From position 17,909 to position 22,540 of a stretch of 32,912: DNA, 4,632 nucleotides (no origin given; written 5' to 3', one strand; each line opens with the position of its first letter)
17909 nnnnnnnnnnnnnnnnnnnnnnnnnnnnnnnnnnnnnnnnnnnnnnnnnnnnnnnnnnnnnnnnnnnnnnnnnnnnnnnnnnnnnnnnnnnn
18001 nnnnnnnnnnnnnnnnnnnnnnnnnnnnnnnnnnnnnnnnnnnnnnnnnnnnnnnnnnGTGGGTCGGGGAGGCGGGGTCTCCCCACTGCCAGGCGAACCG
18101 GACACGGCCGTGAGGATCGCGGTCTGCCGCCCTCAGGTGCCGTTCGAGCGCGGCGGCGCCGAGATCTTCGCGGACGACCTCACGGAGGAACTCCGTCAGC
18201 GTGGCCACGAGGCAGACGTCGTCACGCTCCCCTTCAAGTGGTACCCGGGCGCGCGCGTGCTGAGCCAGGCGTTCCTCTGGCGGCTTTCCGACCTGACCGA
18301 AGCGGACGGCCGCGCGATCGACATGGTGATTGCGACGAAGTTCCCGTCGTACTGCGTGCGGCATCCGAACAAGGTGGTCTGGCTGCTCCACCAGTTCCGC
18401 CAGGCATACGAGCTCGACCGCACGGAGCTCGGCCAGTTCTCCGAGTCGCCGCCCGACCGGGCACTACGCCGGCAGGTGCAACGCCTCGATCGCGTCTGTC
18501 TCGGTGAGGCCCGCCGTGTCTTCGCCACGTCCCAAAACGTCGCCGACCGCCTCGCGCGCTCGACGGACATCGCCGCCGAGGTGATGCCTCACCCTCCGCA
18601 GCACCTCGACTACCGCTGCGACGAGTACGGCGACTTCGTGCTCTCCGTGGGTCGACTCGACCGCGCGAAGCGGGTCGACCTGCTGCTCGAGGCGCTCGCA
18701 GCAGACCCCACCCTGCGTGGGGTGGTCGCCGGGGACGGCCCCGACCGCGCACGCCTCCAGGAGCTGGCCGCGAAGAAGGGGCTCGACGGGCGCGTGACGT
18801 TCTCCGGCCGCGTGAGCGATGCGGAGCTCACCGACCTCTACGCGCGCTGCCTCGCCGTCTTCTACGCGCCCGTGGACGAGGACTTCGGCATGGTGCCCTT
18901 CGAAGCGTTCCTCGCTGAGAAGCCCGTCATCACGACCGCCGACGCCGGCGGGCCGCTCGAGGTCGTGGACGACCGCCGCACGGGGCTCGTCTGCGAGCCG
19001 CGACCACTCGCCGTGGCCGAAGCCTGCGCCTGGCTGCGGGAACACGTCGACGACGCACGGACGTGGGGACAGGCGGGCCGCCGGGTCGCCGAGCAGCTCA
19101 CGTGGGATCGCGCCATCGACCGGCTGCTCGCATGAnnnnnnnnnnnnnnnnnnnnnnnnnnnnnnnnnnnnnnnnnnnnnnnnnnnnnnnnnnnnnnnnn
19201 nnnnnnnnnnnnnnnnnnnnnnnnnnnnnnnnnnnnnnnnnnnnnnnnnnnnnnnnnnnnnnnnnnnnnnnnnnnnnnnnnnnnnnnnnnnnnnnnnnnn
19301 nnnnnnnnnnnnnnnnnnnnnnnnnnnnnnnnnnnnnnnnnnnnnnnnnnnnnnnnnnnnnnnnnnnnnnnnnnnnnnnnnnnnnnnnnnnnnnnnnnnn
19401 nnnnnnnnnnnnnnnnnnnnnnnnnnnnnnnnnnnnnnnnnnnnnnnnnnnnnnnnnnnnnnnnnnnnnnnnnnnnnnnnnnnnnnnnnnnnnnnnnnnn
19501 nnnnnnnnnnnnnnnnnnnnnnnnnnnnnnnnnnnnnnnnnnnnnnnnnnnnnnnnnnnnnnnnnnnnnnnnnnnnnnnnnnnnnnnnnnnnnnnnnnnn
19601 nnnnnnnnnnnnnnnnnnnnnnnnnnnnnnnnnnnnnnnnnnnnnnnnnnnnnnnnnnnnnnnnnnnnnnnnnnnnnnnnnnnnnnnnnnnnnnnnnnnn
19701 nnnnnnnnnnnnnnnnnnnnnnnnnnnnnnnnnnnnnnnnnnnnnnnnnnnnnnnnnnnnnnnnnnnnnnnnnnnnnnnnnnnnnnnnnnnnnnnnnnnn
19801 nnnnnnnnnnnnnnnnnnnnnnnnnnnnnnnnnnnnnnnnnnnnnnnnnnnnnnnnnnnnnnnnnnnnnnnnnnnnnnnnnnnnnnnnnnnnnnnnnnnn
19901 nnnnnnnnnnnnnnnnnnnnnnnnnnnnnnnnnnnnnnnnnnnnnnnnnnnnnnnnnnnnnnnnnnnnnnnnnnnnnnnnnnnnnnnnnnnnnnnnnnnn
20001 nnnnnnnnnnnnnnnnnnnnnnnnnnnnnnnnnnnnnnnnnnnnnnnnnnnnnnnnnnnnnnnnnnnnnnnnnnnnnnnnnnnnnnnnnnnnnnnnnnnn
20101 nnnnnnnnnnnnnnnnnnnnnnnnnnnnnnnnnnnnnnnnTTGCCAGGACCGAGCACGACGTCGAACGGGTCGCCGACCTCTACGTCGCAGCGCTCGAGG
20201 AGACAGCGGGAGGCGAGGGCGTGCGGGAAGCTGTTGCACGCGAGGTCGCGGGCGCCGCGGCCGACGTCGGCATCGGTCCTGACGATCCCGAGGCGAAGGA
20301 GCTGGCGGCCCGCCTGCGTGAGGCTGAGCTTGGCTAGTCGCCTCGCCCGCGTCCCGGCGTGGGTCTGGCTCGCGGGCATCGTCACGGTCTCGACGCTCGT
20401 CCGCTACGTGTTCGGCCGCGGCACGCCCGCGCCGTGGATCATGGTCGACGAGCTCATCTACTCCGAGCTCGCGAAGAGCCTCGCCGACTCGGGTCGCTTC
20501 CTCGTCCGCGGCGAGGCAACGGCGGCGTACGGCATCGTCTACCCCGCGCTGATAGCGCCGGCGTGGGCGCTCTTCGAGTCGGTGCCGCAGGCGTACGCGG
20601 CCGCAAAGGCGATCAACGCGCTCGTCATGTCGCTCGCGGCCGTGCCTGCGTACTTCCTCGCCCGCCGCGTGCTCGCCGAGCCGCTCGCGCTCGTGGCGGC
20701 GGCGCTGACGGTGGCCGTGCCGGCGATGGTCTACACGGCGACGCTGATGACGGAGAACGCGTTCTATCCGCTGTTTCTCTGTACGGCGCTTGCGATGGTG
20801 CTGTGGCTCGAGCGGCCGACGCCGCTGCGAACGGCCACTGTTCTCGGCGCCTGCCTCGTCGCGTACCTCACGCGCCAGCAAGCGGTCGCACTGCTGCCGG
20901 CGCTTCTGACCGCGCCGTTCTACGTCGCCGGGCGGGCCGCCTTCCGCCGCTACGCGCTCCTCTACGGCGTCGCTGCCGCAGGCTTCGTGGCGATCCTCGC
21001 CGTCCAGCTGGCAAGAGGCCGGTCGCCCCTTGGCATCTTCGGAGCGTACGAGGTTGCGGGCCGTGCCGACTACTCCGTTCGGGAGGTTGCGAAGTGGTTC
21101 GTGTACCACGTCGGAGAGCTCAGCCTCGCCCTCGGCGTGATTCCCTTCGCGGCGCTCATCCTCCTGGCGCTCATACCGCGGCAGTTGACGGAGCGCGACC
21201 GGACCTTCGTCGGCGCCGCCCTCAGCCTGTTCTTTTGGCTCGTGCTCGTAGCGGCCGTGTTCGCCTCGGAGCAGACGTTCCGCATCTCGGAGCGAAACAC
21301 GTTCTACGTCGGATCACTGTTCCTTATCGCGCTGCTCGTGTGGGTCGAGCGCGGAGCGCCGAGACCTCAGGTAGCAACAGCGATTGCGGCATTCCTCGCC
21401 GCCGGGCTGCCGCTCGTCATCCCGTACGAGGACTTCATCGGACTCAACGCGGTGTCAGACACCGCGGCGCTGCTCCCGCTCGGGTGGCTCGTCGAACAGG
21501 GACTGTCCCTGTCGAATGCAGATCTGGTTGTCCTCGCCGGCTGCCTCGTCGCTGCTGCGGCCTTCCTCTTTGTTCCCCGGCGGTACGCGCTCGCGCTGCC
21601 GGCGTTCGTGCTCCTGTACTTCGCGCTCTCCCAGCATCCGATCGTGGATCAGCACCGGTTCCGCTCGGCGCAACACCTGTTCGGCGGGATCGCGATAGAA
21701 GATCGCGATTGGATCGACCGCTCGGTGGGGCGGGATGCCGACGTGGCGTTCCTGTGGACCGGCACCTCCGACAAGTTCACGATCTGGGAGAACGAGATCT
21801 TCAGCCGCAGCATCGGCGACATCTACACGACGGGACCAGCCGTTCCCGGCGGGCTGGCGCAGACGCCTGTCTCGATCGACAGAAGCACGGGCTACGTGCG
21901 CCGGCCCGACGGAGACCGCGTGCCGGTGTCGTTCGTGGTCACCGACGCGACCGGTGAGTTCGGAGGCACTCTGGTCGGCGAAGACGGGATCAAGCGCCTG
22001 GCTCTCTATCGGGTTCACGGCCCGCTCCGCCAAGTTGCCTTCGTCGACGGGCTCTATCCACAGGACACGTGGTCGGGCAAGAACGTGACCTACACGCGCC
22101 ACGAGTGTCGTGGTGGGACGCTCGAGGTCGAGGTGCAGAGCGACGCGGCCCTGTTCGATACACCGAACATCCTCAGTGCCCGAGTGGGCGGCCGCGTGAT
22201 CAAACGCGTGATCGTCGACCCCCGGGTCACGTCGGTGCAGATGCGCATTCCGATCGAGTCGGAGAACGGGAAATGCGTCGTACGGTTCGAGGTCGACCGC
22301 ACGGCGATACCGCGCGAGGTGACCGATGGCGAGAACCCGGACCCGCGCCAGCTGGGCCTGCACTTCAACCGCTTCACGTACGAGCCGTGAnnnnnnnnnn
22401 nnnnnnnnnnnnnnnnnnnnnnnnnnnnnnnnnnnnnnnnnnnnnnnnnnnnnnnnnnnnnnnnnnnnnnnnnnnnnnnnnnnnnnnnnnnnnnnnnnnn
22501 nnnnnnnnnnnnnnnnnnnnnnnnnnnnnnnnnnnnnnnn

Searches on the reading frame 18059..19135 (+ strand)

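Call 10: search_protein_families(library=pfam, proteins=[window:18059-19135:+], max_evalue=0.001)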
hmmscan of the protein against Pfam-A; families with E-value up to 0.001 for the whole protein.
window:18059-19135:+ (358 aa): 6 families
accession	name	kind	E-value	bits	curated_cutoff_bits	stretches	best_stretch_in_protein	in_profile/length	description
PF00534.26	Glycos_transf_1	-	1.6e-31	109.6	26.4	1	192-342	16-171/172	Glycosyl transferases group 1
PF13692.12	Glyco_trans_1_4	-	1.1e-22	81.3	27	1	194-326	4-139/142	Glycosyl transferases group 1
PF13439.12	Glyco_transf_4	-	1.3e-08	35.5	28.5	1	32-173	2-156/170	Glycosyltransferase Family 4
PF13524.12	Glyco_trans_1_2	-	1.2e-05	25.8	25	1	208-358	4-144/144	Glycosyl transferase-like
PF13579.12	Glyco_trans_4_4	-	0.00036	21.3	29.7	1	32-169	1-145/158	Glycosyl transferase 4-like domain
PF20706.3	GT4-conflict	-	0.00078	19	26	0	190-351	196-380/385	Family 4 Glycosyltransferase in conflict systems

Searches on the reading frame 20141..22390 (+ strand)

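Call 10: search_protein_families(library=pfam, proteins=[window:20141-22390:+], max_evalue=0.001)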
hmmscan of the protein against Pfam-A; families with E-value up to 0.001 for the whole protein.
window:20141-22390:+ (749 aa): 1 family
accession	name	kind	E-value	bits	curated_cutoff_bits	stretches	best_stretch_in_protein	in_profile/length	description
PF13231.12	PMT_2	-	5.8e-05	23.8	26.1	1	135-285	7-154/160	Dolichyl-phosphate-mannose-protein mannosyltransferase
